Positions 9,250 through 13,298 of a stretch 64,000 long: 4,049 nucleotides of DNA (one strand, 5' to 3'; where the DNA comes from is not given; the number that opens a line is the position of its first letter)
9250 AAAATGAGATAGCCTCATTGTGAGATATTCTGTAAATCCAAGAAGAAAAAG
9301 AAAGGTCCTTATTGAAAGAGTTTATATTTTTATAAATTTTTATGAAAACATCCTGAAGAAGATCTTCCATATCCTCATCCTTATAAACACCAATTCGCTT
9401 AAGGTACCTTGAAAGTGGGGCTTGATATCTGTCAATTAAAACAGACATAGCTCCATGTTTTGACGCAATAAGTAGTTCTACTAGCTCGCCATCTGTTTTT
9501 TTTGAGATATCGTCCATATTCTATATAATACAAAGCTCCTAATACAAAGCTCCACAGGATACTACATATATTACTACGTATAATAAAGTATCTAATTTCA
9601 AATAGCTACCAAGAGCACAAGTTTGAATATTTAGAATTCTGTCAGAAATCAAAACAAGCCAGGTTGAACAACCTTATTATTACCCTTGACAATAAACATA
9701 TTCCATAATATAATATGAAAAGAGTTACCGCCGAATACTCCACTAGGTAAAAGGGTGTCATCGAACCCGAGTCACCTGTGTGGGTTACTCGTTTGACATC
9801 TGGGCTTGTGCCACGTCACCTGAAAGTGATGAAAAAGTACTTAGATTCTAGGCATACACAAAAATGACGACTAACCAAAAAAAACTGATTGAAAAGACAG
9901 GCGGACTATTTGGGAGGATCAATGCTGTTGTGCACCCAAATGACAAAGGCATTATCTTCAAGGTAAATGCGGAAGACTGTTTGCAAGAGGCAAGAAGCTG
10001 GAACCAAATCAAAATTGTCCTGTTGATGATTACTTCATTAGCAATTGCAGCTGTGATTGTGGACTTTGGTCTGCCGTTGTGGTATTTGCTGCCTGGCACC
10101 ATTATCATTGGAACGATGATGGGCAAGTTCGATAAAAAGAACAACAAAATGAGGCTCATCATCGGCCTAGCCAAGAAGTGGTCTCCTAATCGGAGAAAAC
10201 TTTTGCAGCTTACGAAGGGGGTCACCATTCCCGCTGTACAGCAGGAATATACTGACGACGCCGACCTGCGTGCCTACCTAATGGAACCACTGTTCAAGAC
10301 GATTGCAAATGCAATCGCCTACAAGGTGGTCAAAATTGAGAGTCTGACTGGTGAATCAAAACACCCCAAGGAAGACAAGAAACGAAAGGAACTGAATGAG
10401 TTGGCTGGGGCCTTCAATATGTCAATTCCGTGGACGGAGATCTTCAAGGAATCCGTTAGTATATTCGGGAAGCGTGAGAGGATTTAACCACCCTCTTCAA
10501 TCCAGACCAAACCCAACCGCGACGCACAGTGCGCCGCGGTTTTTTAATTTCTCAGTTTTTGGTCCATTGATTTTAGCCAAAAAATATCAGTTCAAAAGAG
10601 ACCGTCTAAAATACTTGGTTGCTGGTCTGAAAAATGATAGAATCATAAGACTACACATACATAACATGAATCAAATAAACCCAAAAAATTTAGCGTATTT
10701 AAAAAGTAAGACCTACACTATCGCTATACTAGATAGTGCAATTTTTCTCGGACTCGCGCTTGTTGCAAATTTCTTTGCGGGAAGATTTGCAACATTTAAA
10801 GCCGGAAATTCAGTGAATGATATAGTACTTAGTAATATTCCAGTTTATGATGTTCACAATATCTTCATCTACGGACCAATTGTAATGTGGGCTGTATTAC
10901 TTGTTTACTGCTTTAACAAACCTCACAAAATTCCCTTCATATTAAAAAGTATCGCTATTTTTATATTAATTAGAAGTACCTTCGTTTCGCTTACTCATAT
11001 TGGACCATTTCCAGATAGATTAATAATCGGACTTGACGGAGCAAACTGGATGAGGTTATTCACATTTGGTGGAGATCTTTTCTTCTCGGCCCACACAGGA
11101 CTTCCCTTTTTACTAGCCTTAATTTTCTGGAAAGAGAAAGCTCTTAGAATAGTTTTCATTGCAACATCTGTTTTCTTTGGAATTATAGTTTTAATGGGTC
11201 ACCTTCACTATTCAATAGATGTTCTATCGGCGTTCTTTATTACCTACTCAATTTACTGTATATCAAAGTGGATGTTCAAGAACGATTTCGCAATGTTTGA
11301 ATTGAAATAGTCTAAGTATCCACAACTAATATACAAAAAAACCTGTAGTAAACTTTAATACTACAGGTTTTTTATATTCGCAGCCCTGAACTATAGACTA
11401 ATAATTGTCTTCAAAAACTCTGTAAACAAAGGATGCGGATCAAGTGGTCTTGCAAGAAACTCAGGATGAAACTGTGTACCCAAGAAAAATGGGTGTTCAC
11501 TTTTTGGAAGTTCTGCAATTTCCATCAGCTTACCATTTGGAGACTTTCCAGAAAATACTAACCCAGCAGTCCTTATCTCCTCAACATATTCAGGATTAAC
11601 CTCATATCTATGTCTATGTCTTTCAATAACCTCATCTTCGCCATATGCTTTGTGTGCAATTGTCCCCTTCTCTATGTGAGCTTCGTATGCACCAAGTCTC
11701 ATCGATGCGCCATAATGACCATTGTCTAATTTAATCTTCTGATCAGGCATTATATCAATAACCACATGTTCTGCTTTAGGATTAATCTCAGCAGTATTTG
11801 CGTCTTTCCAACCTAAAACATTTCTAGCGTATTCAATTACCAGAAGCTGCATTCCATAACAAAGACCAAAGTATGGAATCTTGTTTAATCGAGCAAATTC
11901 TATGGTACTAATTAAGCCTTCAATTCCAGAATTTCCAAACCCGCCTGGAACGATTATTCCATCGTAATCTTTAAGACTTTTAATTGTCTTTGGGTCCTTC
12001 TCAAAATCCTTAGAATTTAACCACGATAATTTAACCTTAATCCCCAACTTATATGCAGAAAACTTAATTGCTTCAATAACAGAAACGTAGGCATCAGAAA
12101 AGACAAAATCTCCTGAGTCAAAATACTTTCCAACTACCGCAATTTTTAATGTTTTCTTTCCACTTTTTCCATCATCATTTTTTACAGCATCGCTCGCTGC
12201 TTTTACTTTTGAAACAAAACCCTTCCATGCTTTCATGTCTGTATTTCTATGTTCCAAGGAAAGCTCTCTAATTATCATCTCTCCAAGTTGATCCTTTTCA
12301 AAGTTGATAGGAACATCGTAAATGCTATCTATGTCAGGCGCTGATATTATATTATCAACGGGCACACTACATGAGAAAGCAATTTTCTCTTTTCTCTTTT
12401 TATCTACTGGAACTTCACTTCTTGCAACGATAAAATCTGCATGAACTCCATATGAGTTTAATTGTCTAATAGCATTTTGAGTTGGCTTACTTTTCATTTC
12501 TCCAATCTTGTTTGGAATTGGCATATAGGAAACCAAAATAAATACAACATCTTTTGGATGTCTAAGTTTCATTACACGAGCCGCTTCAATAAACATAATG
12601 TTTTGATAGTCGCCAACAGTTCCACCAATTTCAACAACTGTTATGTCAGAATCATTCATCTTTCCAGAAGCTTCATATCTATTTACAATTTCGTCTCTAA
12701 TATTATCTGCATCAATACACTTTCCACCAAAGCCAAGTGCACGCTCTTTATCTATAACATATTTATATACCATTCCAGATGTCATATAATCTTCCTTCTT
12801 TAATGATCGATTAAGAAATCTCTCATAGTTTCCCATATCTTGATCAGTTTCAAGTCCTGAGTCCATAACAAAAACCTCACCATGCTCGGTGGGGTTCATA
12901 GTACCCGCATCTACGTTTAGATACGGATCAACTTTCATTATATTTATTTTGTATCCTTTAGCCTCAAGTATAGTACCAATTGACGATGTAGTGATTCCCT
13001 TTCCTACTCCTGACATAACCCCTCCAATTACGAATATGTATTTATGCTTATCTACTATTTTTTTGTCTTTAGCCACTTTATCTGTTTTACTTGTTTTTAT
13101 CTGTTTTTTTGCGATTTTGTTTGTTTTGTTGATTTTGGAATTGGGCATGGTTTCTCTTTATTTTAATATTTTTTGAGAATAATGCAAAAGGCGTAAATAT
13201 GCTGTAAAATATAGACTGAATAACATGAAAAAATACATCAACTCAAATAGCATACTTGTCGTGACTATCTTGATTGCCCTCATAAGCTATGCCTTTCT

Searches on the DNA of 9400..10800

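Call 70: search_rna_families(source=window, start=9400, end=10800, threshold=evalue, max_evalue=1)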
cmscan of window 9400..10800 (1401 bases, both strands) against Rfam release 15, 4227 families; matches with E-value up to 1: 1.
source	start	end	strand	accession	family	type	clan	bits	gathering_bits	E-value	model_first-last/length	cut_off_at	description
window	10103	10175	-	RF03259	MIR1514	Gene; miRNA;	-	21.3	90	0.8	1-110/110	no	MIR1514 microRNA precursor family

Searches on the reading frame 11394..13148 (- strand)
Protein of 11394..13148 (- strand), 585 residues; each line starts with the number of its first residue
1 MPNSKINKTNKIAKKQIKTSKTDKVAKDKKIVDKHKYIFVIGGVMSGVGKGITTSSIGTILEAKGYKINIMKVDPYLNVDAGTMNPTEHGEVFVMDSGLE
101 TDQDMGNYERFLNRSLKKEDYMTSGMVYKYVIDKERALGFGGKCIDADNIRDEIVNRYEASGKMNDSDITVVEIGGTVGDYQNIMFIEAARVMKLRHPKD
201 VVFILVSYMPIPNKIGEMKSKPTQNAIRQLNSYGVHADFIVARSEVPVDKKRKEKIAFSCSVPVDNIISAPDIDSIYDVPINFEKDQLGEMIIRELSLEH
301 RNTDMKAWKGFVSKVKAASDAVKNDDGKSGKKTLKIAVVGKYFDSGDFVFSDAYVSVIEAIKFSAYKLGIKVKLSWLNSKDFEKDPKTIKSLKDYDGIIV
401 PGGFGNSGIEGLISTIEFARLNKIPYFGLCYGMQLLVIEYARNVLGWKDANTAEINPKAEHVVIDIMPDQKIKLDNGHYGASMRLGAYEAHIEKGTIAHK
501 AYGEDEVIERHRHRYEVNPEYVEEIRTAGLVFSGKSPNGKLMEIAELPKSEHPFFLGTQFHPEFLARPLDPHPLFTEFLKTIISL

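Call 12: search_protein_families(library=pfam, proteins=[window:11394-13148:-], max_evalue=0.01)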
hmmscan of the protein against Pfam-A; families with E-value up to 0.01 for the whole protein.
window:11394-13148:- (585 aa): 4 families
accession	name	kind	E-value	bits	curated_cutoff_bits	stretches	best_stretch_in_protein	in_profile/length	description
PF06418.20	CTP_synth_N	-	2.3e-94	316.1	26.1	1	36-298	1-265/265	CTP synthase N-terminus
PF00117.34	GATase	-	7.2e-40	137.1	22.8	1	350-580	2-189/190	Glutamine amidotransferase class-I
PF01656.29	CbiA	-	0.00014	22.2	25.4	1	41-180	3-54/125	CobQ/CobB/MinD/ParA nucleotide binding domain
PF07722.19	Peptidase_C26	-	0.00016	22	20.5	1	421-563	103-219/219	Peptidase C26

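Call 13: search_protein_families(library=ncbifam, proteins=[window:11394-13148:-], max_evalue=0.01)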
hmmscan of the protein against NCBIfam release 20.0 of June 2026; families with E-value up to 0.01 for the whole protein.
window:11394-13148:- (585 aa): 12 families
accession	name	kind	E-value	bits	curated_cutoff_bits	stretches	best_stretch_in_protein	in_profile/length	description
NF003792.0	PRK05380.1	equivalog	2.3e-191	637.1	308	1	34-583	2-527/534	CTP synthase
TIGR00337.1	PyrG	equivalog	1.9e-187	624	462.75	1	35-580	3-525/526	glutamine hydrolyzing CTP synthase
NF004836.1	PRK06186.1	equivalog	1.7e-43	148.4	260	1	335-581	2-226/228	CTP synthase C-terminal region-related (seleno)protein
TIGR01368.1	CPSaseIIsmall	equivalog_domain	4.2e-07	29.3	307.35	0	385-438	208-261/361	glutamine-hydrolyzing carbamoyl-phosphate synthase small subunit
NF001975.0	PRK00758.1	equivalog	8.5e-06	25.5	198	1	387-448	35-93/185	GMP synthase subunit A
TIGR00888.1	guaA_Nterm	equivalog_domain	1.6e-05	24.4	172.15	1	389-445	34-92/188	glutamine-hydrolyzing GMP synthase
NF009475.0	PRK12838.1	equivalog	3.3e-05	23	221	0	387-440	204-257/359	carbamoyl phosphate synthase small subunit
NF000848.1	PRK00074.1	equivalog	0.004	15.8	400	0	383-446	31-93/512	glutamine-hydrolyzing GMP synthase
NF005849.0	PRK07765.1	equivalog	0.0052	16.1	308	0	352-441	7-94/219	aminodeoxychorismate/anthranilate synthase component II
TIGR01855.1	IMP_synth_hisH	equivalog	0.0056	16.5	105.4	0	388-454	30-106/198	imidazole glycerol phosphate synthase subunit HisH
NF010471.0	PRK13896.1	equivalog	0.0087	15.1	693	0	39-76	4-41/433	cobyrinic acid a,c-diamide synthase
NF006562.0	PRK09065.1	equivalog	0.0099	15.4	205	0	421-437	88-104/242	glutamine amidotransferase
